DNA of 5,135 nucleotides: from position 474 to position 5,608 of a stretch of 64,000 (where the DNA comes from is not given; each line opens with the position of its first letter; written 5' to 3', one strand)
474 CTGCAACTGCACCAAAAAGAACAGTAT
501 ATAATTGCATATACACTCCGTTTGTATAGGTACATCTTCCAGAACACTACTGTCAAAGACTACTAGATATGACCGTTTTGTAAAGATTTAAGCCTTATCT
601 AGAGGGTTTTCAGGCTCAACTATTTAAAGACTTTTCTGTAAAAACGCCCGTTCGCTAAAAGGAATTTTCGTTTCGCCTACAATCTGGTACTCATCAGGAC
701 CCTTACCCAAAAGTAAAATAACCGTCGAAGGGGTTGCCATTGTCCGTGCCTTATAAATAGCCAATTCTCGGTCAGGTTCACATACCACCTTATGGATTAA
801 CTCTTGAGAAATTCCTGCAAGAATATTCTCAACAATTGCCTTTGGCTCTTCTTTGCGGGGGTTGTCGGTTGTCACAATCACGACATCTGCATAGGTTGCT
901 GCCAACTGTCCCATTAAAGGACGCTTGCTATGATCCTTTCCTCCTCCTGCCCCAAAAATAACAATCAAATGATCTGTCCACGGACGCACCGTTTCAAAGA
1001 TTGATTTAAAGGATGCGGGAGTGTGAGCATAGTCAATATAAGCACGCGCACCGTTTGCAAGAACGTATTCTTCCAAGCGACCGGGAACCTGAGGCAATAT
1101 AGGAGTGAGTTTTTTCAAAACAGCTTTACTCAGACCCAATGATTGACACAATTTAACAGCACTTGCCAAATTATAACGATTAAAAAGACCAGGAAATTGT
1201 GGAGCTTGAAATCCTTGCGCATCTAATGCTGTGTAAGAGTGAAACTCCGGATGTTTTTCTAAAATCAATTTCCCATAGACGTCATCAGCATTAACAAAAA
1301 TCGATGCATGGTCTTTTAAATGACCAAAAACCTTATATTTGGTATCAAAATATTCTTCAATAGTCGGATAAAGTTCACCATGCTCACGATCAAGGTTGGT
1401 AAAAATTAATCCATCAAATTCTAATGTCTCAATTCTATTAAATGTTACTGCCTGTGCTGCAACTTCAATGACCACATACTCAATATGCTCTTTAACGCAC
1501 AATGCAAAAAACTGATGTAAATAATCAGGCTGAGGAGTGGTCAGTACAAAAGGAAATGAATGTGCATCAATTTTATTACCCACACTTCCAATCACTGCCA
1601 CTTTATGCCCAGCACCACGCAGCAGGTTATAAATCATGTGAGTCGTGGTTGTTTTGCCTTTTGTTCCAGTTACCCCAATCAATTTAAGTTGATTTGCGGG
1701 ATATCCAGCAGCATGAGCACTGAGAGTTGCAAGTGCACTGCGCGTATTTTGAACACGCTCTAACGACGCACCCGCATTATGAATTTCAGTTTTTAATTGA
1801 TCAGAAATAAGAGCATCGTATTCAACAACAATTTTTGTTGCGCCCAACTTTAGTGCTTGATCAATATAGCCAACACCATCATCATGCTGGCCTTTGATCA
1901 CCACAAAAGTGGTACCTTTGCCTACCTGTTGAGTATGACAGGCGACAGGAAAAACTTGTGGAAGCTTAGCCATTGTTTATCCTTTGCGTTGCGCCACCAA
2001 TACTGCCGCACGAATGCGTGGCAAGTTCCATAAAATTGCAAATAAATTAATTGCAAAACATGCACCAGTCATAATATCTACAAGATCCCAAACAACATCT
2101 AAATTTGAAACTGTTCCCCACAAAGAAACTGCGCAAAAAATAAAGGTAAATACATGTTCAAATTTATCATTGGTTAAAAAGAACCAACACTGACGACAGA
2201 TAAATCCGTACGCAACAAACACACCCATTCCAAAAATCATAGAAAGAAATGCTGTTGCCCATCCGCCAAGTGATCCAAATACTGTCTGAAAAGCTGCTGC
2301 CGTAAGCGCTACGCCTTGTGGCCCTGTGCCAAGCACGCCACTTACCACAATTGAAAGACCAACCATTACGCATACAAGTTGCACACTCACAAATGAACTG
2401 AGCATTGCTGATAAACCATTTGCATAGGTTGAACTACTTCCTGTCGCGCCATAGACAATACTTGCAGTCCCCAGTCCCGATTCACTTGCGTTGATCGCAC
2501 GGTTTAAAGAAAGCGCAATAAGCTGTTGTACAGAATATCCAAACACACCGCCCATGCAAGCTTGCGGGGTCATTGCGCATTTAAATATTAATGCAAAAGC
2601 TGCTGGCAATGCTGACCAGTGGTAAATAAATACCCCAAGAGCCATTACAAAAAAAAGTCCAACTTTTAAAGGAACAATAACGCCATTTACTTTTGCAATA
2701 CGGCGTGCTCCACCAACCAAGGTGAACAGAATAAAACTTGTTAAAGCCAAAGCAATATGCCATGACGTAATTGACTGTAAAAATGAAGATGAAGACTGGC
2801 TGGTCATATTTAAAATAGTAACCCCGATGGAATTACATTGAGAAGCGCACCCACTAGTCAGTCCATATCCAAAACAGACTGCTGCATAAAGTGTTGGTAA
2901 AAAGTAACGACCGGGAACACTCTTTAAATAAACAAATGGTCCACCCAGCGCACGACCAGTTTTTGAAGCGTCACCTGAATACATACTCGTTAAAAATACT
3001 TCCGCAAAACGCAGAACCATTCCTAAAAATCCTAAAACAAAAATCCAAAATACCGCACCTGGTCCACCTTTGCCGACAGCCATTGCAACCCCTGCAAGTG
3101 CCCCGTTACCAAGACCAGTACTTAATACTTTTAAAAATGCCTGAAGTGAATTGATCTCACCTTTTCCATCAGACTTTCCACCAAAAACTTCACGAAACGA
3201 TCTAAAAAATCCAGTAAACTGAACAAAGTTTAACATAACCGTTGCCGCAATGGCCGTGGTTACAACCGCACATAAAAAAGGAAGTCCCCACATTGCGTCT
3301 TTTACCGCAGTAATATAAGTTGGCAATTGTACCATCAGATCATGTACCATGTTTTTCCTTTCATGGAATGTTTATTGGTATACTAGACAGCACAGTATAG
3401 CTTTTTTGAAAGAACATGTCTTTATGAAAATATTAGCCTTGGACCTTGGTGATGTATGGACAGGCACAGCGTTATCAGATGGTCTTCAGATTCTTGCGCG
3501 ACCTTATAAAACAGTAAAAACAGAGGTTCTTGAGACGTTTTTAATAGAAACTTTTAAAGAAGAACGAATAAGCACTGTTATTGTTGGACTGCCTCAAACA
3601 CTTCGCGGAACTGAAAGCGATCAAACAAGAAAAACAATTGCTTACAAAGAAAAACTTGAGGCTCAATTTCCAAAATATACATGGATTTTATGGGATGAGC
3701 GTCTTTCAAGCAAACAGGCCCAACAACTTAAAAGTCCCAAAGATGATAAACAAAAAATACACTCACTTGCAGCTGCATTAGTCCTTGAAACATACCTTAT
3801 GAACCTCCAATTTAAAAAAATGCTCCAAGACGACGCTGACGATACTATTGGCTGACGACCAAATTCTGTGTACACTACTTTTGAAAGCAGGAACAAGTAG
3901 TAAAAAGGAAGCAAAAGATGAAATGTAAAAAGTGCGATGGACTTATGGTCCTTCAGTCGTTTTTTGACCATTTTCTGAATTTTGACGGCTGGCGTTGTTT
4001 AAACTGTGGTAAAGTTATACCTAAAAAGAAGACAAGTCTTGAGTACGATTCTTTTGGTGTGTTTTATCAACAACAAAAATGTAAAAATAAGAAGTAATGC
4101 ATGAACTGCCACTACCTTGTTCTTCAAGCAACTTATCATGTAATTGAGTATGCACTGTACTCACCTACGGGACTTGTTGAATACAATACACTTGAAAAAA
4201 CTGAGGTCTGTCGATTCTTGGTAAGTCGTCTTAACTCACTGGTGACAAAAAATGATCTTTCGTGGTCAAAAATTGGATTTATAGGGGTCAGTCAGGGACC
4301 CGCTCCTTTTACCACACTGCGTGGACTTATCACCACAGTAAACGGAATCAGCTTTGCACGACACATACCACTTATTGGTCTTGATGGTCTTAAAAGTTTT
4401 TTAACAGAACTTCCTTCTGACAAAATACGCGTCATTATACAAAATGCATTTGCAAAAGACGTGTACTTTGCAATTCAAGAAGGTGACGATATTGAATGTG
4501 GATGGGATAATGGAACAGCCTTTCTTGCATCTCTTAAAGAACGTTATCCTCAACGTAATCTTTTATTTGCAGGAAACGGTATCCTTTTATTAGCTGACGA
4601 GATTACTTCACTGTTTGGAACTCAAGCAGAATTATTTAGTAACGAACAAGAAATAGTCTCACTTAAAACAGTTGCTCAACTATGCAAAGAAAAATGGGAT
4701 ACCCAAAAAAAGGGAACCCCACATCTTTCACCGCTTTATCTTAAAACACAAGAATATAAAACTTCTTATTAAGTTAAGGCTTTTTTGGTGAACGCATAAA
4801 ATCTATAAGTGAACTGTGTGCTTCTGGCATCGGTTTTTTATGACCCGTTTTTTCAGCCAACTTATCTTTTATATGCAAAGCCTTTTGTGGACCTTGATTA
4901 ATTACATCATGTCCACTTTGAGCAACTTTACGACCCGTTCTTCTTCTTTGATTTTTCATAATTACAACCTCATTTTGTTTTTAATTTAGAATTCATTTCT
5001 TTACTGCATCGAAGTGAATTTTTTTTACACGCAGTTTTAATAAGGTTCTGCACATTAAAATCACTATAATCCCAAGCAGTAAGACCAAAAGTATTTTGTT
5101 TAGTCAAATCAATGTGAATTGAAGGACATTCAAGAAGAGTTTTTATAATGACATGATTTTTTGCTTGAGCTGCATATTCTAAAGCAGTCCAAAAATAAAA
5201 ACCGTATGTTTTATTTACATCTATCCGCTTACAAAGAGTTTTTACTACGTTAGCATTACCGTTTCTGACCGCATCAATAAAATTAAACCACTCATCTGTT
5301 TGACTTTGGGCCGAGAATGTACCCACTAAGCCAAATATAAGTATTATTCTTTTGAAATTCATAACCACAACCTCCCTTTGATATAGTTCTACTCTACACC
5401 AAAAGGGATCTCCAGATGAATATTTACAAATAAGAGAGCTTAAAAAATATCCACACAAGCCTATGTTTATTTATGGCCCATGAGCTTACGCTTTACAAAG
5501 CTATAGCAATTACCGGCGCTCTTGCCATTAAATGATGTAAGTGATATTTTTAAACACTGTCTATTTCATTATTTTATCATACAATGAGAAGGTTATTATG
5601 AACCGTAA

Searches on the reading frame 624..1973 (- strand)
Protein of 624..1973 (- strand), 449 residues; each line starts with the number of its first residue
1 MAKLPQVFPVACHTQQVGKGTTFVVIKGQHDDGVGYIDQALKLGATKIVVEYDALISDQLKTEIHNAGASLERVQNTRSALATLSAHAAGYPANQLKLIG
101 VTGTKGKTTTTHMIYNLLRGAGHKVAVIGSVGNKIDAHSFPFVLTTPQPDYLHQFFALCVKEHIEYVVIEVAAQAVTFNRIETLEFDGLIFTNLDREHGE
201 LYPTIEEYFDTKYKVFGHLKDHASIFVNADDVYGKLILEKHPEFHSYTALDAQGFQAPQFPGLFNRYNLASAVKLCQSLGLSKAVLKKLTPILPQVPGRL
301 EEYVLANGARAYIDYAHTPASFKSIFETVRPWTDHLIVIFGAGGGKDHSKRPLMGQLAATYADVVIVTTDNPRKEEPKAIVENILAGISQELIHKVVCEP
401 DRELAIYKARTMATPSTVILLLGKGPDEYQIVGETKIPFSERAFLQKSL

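Call 44: search_protein_families(library=pfam, proteins=[window:624-1973:-], max_evalue=0.00001)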
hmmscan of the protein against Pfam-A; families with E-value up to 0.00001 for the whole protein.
window:624-1973:- (449 aa): 2 families
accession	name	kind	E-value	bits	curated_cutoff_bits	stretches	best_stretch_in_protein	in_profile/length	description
PF08245.18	Mur_ligase_M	-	1.1e-30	107.5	24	1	101-243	1-137/200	Mur ligase middle domain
PF02875.26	Mur_ligase_C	-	1.8e-27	97.1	28.4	1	298-425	1-127/127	Mur ligase, glutamate ligase domain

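Call 50: find_encoding_contigs(protein=window:624-1973:-, flank=10000, max_places=6)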
Protein window:624-1973:- (449 aa): 1 contig read that carries it; 1 place shown.
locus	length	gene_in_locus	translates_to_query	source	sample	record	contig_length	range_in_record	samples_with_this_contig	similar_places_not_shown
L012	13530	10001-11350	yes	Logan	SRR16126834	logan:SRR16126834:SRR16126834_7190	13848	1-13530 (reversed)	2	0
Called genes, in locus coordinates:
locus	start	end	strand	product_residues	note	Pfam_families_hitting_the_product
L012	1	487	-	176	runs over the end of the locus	PF00023:Ank (faint), PF12796:Ank_2, PF13606:Ank_3 (faint), PF13637:Ank_4 (faint)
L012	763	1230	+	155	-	PF01250:Ribosomal_S6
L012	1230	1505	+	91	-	PF01084:Ribosomal_S18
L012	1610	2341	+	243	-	PF01416:PseudoU_synth_1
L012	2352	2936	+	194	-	PF00583:Acetyltransf_1, PF13673:Acetyltransf_10, PF13508:Acetyltransf_7, PF08445:FR47 (weak)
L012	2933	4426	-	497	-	PF01676:Metalloenzyme, PF06415:iPGM_N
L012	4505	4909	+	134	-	-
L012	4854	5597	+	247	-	PF04452:Methyltrans_RNA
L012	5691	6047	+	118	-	-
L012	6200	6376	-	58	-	-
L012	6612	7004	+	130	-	PF12796:Ank_2 (weak), PF00023:Ank (faint)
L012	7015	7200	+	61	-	-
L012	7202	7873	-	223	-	-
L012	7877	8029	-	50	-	-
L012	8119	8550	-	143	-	PF03652:RuvX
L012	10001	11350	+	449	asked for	PF08245:Mur_ligase_M, PF02875:Mur_ligase_C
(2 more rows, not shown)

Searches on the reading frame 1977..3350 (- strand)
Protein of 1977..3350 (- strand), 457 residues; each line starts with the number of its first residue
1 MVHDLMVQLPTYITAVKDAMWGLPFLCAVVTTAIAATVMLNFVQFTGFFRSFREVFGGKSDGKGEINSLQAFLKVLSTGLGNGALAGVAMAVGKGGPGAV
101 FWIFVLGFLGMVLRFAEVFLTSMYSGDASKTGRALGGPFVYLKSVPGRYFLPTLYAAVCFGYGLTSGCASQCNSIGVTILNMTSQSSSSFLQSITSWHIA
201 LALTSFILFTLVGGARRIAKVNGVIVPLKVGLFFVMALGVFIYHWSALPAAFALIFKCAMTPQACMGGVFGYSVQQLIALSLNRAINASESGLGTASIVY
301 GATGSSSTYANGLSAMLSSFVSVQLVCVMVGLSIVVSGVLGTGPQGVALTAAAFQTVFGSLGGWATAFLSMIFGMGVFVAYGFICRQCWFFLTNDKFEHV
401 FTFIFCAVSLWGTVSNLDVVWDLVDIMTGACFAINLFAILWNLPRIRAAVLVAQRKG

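Call 44: search_protein_families(library=pfam, proteins=[window:1977-3350:-], max_evalue=0.00001)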
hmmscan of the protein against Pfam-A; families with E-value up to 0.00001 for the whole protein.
window:1977-3350:- (457 aa): 1 family
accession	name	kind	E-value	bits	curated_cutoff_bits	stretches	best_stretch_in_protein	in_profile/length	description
PF01235.23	Na_Ala_symp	-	3.4e-68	231.2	24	1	57-441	4-367/392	Sodium:alanine symporter family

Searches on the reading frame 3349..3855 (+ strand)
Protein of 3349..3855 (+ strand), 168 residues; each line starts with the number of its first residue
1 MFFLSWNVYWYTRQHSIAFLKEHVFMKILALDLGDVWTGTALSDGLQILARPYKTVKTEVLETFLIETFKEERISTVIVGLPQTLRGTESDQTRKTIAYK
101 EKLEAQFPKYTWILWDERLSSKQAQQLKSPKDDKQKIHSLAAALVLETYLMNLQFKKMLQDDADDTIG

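Call 91: search_protein_families(library=pfam, proteins=[window:3349-3855:+], max_evalue=0.0001)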
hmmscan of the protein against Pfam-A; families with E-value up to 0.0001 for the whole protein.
window:3349-3855:+ (168 aa): 1 family
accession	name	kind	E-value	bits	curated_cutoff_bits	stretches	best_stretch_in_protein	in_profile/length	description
PF03652.20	RuvX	-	7.6e-28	98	29.2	1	26-151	1-133/134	Holliday junction resolvase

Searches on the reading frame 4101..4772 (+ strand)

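Call 91: search_protein_families(library=pfam, proteins=[window:4101-4772:+], max_evalue=0.0001)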
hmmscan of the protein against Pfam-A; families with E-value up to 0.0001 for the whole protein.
window:4101-4772:+ (223 aa): 1 family
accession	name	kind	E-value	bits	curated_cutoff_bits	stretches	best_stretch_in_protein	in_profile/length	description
PF00814.31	TsaD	-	7.2e-05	23.1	24.8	0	44-99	37-92/264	tRNA N6-adenosine threonylcarbamoyltransferase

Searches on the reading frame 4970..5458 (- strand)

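Call 91: search_protein_families(library=pfam, proteins=[window:4970-5458:-], max_evalue=0.0001)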
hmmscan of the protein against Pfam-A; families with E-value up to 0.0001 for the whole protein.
window:4970-5458:- (162 aa): 2 families
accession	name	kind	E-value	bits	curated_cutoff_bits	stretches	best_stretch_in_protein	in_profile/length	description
PF12796.13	Ank_2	-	7.1e-07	30.1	27.3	1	57-117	30-87/90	Ankyrin repeats (3 copies)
PF00023.36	Ank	-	1.6e-05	25.4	21.1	0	90-113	3-27/33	Ankyrin repeat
